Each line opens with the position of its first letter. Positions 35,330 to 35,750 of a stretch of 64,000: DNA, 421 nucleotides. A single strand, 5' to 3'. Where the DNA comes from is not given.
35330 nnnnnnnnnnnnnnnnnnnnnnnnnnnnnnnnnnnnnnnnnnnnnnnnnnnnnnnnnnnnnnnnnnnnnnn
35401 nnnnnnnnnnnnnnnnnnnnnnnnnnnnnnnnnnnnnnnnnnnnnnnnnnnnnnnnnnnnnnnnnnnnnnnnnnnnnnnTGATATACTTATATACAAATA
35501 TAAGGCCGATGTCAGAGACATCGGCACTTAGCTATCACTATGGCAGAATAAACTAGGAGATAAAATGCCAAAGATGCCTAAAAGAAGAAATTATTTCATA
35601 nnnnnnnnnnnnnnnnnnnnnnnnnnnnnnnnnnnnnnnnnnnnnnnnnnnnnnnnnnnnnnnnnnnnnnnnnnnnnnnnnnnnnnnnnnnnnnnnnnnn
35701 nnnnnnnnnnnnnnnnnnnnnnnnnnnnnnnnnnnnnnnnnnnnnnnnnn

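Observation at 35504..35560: A 55-60 nt conserved palindromic leader present three times (35504, 47588, 59813), each immediately upstream of an operon-first gene, with compensatory covariation in the dyad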

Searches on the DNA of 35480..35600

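Call 73: search_rna_families(source=window, start=35480, end=35600, threshold=evalue, max_evalue=10)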
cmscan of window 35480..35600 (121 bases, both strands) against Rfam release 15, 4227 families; matches with E-value up to 10: 5.
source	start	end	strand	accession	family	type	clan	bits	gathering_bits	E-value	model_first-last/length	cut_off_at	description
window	35491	35595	+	RF01054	preQ1-II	Cis-reg; riboswitch;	-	16.8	47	1.2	1-99/99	no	PreQ1-II (pre queuosine) riboswitch aptamer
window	35480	35529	+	RF01796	frnS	Gene; sRNA;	-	16.6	60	0.69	71-119/119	5'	Fumarate/nitrate reductase regulator sRNA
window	35491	35600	-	RF00558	L20_leader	Cis-reg; leader;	-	13.3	58.7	2.1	31-127/127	5'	Ribosomal protein L20 leader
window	35504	35528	+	RF03315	mir-723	Gene; miRNA;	-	12.4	63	8.2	1-60/60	no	mir-723 microRNA precursor family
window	35523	35600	+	RF01089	PK-repBA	Cis-reg;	-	9.3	45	9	1-89/124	3'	Pseudoknot of the regulatory region of the repBA gene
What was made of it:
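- On Described cis-regulatory RNA or riboswitch (Rfam 15): At E<=10 on a 121-nt slice around copy 1 only chance-level hits overlap it (E 0.7-9, 9-17 bits against gathering scores of 45-63; call 73).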
